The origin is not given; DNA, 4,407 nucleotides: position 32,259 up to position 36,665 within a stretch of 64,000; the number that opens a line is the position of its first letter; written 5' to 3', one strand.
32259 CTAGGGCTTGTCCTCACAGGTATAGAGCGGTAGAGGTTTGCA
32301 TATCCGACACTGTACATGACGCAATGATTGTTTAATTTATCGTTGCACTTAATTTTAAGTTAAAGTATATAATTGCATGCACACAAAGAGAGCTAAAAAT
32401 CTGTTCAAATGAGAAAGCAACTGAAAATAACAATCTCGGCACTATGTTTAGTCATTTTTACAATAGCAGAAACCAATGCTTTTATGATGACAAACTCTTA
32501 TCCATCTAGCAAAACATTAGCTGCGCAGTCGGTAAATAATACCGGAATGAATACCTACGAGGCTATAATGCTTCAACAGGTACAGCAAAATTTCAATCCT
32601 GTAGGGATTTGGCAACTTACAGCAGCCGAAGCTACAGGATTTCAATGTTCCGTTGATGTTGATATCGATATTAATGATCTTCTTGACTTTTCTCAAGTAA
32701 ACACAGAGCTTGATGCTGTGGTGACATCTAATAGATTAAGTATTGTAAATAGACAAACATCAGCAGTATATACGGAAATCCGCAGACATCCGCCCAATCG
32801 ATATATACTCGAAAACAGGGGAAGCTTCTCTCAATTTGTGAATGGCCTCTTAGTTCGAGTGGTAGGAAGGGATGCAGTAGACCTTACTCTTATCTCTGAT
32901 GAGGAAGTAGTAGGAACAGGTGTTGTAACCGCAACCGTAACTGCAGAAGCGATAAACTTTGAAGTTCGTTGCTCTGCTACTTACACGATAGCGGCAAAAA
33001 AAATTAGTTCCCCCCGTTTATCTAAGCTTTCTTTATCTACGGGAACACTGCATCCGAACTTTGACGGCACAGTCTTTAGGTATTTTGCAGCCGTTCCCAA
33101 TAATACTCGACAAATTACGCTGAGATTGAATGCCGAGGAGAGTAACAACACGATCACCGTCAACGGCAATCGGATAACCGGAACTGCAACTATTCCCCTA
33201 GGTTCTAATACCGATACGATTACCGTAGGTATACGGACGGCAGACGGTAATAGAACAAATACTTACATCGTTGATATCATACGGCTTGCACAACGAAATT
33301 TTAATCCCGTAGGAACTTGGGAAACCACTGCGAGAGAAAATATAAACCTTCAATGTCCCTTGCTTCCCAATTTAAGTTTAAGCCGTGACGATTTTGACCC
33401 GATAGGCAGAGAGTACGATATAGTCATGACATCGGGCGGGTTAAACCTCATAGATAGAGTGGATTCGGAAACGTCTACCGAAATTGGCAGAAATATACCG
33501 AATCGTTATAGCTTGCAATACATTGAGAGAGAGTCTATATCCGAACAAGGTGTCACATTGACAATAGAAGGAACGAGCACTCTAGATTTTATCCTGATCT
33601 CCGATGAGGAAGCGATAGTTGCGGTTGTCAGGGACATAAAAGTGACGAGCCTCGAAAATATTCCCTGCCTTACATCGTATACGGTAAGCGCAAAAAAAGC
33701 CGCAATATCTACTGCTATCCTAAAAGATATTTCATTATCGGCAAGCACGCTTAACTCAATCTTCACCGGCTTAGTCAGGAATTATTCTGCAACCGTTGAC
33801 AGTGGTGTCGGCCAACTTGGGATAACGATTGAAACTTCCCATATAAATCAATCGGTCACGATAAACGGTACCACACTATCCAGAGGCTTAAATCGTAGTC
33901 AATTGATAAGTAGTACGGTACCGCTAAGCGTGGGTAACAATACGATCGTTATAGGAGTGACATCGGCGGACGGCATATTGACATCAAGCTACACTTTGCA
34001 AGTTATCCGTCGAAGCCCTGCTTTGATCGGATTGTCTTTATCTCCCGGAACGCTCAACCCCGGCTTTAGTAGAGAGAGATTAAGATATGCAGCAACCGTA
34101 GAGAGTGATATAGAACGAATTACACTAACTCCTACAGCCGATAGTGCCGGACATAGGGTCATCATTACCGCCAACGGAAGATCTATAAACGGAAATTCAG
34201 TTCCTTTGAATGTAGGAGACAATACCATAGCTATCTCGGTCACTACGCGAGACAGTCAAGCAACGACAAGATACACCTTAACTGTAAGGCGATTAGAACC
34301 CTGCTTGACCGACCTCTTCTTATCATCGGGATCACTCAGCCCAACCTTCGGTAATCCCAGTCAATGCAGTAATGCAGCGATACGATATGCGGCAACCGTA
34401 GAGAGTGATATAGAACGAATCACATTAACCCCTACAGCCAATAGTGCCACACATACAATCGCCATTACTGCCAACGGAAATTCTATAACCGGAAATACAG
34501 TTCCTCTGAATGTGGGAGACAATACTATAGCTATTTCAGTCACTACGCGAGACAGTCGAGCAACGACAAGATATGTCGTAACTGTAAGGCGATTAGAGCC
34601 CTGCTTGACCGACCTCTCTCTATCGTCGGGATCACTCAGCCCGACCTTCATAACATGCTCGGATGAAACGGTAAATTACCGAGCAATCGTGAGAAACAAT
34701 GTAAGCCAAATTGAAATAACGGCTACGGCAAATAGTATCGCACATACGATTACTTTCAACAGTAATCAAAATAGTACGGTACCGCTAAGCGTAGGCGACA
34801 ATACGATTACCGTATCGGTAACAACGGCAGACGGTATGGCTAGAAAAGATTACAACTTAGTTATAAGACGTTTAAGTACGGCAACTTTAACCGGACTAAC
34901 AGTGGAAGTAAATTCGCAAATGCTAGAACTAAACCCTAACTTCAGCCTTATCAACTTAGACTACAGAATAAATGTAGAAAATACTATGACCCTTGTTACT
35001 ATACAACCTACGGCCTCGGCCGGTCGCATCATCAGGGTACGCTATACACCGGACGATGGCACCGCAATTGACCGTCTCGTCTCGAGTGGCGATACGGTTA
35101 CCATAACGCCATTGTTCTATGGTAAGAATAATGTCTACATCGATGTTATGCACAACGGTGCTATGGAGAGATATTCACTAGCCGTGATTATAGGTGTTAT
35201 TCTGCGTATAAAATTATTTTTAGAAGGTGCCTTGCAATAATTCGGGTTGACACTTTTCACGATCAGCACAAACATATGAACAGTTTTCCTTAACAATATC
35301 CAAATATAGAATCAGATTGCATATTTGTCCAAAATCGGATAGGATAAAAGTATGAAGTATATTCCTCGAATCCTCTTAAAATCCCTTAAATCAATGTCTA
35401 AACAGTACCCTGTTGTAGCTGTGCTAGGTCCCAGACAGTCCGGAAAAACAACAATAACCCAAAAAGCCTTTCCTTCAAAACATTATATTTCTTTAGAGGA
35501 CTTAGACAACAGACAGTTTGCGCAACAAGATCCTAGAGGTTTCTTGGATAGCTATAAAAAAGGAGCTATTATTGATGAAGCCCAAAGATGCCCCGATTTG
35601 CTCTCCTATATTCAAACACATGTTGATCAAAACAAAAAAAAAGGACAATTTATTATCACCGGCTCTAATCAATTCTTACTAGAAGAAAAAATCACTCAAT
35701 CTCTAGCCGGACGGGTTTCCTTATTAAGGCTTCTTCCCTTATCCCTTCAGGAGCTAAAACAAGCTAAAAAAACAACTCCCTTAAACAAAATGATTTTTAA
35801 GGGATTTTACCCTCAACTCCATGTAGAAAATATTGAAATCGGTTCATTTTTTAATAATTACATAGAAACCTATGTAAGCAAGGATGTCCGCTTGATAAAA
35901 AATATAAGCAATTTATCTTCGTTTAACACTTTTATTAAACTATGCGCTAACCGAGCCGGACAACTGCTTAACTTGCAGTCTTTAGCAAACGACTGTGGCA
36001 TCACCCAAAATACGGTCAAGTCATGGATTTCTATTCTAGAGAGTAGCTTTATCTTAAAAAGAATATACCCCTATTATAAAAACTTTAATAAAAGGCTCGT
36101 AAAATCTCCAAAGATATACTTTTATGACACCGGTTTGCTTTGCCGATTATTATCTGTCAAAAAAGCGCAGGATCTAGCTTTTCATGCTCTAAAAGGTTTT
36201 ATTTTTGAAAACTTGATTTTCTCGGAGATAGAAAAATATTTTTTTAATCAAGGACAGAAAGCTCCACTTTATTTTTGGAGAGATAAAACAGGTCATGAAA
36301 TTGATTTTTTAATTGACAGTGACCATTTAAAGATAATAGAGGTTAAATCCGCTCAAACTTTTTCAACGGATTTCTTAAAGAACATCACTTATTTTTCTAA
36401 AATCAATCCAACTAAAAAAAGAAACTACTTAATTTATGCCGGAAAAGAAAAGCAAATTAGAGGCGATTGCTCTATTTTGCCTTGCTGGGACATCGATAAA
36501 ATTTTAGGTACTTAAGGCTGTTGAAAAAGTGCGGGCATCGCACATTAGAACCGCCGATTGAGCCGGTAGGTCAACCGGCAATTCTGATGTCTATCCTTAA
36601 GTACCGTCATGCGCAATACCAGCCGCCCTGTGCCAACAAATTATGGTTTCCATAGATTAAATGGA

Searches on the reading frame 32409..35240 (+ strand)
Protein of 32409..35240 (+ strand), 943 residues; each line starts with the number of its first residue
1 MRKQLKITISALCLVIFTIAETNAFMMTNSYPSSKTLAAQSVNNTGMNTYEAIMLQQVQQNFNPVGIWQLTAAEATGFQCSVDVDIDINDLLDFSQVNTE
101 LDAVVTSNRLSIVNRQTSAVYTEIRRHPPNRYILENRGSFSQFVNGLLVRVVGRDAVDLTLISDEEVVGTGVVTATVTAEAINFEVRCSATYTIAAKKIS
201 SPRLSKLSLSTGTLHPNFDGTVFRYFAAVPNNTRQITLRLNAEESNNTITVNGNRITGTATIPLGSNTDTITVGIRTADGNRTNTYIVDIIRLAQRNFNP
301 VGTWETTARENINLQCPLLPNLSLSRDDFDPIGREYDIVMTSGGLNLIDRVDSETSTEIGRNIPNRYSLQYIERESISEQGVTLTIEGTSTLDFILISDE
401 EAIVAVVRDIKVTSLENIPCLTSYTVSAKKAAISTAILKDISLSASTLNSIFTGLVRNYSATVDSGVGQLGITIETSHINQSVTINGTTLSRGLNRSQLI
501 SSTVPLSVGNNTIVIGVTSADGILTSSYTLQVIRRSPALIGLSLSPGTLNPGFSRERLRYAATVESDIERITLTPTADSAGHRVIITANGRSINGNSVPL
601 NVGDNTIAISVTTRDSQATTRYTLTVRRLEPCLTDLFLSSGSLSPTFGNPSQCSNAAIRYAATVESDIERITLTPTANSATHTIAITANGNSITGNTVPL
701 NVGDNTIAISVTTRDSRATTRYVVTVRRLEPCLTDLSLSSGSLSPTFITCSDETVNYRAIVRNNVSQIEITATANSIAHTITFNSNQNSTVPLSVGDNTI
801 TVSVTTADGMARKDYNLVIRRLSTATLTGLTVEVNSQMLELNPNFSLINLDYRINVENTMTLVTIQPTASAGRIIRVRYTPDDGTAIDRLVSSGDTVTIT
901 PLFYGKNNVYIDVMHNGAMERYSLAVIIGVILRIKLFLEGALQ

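Call 9: search_protein_families(library=pfam, proteins=[window:32409-35240:+], max_evalue=0.01)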
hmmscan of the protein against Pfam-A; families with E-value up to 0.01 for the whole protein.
window:32409-35240:+ (943 aa): 4 families
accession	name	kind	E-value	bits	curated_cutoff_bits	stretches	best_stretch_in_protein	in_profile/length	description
PF12733.13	Cadherin-like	-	5.4e-67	222.7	24.2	5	549-628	9-88/89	Cadherin-like beta sandwich domain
PF09136.16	Glucodextran_B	-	0.0002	21.7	27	0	764-813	29-74/83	Glucodextranase, domain B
PF18099.7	CBM_35_2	-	0.00022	21.7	23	0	574-625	8-60/112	Carbohydrate binding module (family 35)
PF18116.7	SNX17_FERM_C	-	0.0025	18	22.9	0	786-866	14-90/109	Sorting Nexin 17 FERM C-terminal domain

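Call 11: search_protein_families(library=ncbifam, proteins=[window:32409-35240:+], max_evalue=1)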
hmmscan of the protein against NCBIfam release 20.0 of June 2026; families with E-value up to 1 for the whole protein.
window:32409-35240:+ (943 aa): 0 families

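Call 13: find_encoding_contigs(protein=window:32409-35240:+, flank=3000, max_places=6)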
Protein window:32409-35240:+ (943 aa): no gene with exactly this product is on record in the collection.

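Call 15: find_homologous_proteins(query=window:32409-35237:+, max_evalue=0.00001)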
Query window:32409-35237:+ (943 aa): 13 proteins with E <= 0.00001 among 8000 candidates.
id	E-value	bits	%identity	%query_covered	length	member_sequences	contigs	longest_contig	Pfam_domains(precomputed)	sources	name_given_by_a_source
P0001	0.0e+0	2001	100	100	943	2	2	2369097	PF12733.14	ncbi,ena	-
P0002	0.0e+0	1691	58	98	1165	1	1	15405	PF12733.14,PF18099.8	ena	-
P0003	0.0e+0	1687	57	98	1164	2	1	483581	PF12733.14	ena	-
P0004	0.0e+0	1662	58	96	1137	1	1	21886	PF12733.14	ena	-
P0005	0.0e+0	1478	59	76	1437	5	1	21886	PF12733.14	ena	-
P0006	0.0e+0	1098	70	61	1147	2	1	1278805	PF12733.14,PF27052.1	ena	-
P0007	0.0e+0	1082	53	79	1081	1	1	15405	PF12733.14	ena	-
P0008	0.0e+0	1082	63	65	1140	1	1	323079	PF12733.14,PF27052.1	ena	-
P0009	4.9e-248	844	61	56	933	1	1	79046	PF12733.14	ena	-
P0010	8.9e-211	721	49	61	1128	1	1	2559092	PF12733.14,PF27052.1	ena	-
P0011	3.3e-70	256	29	64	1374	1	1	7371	PF12733.14,PF13585.13,PF01436.28,PF08450.19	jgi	jgi:gliding motility-associated-like protein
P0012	1.1e-49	188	28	74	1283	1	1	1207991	PF12733.14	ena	-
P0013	5.3e-23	99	34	34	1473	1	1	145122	PF12733.14,PF17963.8,PF03797.26,PF05345.19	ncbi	-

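Call 17: search_protein_families(library=pfam, proteins=[P0006, P0010, P0005], max_evalue=0.01)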
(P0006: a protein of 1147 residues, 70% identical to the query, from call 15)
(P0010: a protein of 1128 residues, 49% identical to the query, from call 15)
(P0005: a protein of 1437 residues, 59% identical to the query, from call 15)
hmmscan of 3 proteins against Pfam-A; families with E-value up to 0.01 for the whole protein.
P0006 (1147 aa): 1 family
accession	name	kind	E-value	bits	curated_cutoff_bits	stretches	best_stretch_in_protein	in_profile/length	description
PF12733.13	Cadherin-like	-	2.4e-51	172.6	24.2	4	745-839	4-89/89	Cadherin-like beta sandwich domain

P0010 (1128 aa): 2 families
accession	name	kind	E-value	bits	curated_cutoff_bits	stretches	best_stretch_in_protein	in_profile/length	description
PF12733.13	Cadherin-like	-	3.1e-58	194.6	24.2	4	735-826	6-88/89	Cadherin-like beta sandwich domain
PF09136.16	Glucodextran_B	-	6.8e-08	32.8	27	1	760-817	15-73/83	Glucodextranase, domain B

P0005 (1437 aa): 1 family
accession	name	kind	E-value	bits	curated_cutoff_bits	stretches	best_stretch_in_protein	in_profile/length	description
PF12733.13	Cadherin-like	-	1.2e-86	285.7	24.2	7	841-922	4-88/89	Cadherin-like beta sandwich domain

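Call 18: find_encoding_contigs(protein=P0001, flank=3000, max_places=4)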
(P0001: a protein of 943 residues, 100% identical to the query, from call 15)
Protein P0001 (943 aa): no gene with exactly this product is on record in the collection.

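Call 19: find_encoding_contigs(protein=P0006, flank=10000, max_places=3)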
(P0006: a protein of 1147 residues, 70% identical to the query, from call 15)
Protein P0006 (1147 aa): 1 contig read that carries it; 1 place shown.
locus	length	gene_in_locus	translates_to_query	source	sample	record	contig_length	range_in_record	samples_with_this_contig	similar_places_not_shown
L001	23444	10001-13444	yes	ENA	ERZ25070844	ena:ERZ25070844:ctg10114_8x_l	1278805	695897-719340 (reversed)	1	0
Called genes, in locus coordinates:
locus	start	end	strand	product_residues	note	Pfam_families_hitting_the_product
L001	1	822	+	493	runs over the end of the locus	-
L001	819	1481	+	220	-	-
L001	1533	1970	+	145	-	PF04351:PilP (weak)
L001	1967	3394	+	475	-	PF03958:Secretin_N, PF00263:Secretin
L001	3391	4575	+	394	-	PF00437:T2SSE, PF13604:AAA_30 (faint)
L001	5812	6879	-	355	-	PF00005:ABC_tran, PF13304:AAA_21 (faint), PF08402:TOBE_2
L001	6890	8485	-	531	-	PF00528:BPD_transp_1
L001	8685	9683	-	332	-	PF01547:SBP_bac_1 (faint), PF13531:SBP_bac_11 (weak), PF13416:SBP_bac_8, PF13343:SBP_bac_6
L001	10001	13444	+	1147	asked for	PF27052:Lysyl_endopep_N (faint), PF12733:Cadherin-like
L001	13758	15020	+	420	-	PF00463:ICL, PF13714:PEP_mutase, PF00463:ICL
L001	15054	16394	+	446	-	PF00180:Iso_dh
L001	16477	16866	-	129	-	PF23991:DUF7310 (weak)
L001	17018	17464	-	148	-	PF06853:DUF1249 (weak)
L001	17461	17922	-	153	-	PF07254:Cpta_toxin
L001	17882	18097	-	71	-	PF03937:Sdh5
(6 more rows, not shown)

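Call 20: find_encoding_contigs(protein=P0010, flank=10000, max_places=3)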
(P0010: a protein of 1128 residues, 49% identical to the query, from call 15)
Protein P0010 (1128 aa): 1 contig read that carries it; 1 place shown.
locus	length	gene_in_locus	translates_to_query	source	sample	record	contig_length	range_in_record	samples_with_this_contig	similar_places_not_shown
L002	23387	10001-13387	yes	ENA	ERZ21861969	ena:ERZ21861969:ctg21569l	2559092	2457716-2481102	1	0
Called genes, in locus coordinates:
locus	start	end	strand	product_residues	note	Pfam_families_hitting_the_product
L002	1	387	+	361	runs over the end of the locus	PF03462:PCRF, PF00472:RF-1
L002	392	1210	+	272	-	PF17827:PrmC_N, PF05175:MTS, PF06325:PrmA (weak), PF13649:Methyltransf_25, PF13847:Methyltransf_31, PF08242:Methyltransf_12 (weak)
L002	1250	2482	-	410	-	PF01963:TraB_PrgY_gumN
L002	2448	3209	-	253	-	PF00899:ThiF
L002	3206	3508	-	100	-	PF06844:DUF1244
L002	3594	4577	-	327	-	PF04166:PdxA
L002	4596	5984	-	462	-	-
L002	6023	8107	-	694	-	PF19838:LptD_2 (weak), PF04453:LptD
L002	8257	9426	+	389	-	PF25917:BSH_RND, PF25973:BSH_CzcB (weak), PF25967:RND-MFP_C, PF25975:CzcB_C, PF25989:YknX_C (weak)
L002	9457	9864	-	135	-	PF07366:SnoaL, PF12680:SnoaL_2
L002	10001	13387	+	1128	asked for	PF27052:Lysyl_endopep_N, PF12733:Cadherin-like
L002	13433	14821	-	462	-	PF00749:tRNA-synt_1c, PF19269:Anticodon_2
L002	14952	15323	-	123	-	-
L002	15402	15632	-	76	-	-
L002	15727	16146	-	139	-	PF04608:PgpA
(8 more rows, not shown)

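Call 101: predict_structure(alignment_id=A7)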
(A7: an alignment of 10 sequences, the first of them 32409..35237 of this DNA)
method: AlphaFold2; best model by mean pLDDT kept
length: 943 residues; sequences in the alignment: 10
mean_pLDDT: 68.2   pTM: 0.38
mean pLDDT of the five models: 68.2, 62.9, 56.1, 43.7, 36.5
residues with pLDDT >= 90: 8; 70-90: 522; 50-70: 299; < 50: 114
segments of 3 or more residues with pLDDT < 50: 1-62, 317-327, 378-382, 415-417, 447-450, 493-497, 854-856, 931-943
pLDDT, mean of each block of 10 residues (from residue 1): 23 25 21 23 23 25 61 72 59 65 59 63 68 69 54 69 74 65 64 73 80 71 76 85 81 84 74 80 79 67 68 51 46 66 65 68 72 59 60 77 75 54 73 56 59 60 79 66 72 50 80 76 67 85 81 80 85 87 84 82 88 84 88 78 59 58 70 83 83 80 83 83 80 77 57 62 79 81 84 81 81 80 74 61 53 51 79 81 72 82 72 77 67 42 39
secondary structure, 60 per line:
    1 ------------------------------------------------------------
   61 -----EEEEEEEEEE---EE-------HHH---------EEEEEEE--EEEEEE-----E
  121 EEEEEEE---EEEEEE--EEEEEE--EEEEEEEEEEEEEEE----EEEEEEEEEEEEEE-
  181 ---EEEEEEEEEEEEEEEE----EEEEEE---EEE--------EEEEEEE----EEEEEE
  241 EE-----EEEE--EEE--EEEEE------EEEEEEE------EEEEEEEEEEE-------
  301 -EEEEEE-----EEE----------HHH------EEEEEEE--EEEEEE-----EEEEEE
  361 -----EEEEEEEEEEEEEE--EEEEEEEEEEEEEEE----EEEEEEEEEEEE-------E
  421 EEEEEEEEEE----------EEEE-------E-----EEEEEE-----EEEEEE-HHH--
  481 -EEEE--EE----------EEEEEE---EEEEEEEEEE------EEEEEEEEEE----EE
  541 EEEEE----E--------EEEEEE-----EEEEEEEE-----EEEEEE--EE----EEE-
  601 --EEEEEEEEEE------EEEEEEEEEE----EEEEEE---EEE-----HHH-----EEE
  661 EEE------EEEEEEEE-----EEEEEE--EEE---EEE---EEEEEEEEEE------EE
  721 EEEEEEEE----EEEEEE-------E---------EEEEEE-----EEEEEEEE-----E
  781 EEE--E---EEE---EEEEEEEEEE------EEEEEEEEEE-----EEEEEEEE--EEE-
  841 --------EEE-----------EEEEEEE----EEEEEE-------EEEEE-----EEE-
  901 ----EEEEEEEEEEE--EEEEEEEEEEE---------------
elements in order (helices of 4 or more, strands of 3 or more residues): E66-75 E100-106 E109-114 E120-127 E131-136 E139-144 E147-161 E166-179 E184-199 E204-209 E213-215 E224-230 E235-242 E248-251 E254-256 E259-263 E270-276 E283-293 E302-307 E313-315 E335-341 E344-349 E355-360 E366-379 E382-396 E401-412 E420-430 E441-444 E458-463 E469-474 E482-485 E500-505 E509-518 E525-534 E539-545 E559-564 E570-577 E583-588 E597-599 E603-612 E619-628 E633-638 E642-644 E658-663 E670-677 E683-688 E691-693 E697-699 E703-712 E719-728 E733-738 E756-761 E767-774 E780-783 E790-792 E796-805 E812-821 E827-834 E837-839 E849-851 E863-869 E874-879 E887-891 E897-899 E905-915 E918-928

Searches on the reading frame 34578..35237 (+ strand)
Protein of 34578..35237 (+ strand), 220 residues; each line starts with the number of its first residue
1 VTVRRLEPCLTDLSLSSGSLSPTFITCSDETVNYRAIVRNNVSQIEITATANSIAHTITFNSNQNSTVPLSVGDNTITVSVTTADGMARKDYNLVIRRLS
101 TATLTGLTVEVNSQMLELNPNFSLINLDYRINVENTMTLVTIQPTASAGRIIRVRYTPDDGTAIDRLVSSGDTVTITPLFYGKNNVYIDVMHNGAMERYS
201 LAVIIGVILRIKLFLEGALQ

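Call 64: predict_structure(alignment_id=A5)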
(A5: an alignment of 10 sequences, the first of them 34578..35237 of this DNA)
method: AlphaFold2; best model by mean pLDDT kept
length: 220 residues; sequences in the alignment: 10
mean_pLDDT: 71.1   pTM: 0.51
mean pLDDT of the five models: 71.1, 52.2, 44.2, 40.5, 39.9
residues with pLDDT >= 90: 0; 70-90: 133; 50-70: 59; < 50: 28
segments of 3 or more residues with pLDDT < 50: 1-3, 123-134, 208-216, 218-220
pLDDT, mean of each block of 10 residues (from residue 1): 61 70 63 67 83 80 85 82 84 76 71 60 47 58 80 79 80 82 80 72 60 44
secondary structure, 60 per line:
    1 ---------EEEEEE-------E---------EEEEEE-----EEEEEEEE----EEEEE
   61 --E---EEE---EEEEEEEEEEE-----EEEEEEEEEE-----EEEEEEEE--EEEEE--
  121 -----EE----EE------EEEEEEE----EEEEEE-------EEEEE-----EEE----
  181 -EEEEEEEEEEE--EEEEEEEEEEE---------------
elements in order: E10-15 E33-38 E44-51 E56-60 E67-69 E73-83 E89-98 E104-111 E114-118 E140-146 E151-156 E164-168 E174-176 E182-192 E195-205

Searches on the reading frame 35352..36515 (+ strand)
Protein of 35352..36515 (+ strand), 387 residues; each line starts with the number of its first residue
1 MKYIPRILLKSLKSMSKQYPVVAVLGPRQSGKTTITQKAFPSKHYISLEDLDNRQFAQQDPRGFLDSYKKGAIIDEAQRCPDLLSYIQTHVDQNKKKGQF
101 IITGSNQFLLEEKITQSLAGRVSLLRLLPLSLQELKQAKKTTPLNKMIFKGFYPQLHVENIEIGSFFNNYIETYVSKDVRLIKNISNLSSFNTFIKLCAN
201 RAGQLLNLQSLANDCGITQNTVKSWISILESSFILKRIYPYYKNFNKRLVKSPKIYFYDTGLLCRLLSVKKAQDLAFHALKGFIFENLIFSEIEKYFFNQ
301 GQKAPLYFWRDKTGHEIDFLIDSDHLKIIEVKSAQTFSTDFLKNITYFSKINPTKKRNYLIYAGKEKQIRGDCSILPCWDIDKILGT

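Call 9: search_protein_families(library=pfam, proteins=[window:35352-36515:+], max_evalue=0.01)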
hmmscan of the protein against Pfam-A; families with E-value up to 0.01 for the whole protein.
window:35352-36515:+ (387 aa): 4 families
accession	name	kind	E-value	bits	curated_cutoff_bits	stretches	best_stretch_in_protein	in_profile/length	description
PF13635.12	DUF4143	-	9.5e-48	162.4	28.1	1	177-333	2-159/160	Domain of unknown function (DUF4143)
PF13173.12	AAA_14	-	1.5e-28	99.8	27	1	20-135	3-128/129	AAA domain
PF00640.29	PID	-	0.0015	19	20.9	1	313-380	50-117/140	Phosphotyrosine interaction domain (PTB/PID)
PF13730.12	HTH_36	-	0.0035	17.5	25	0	195-231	14-51/55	Helix-turn-helix domain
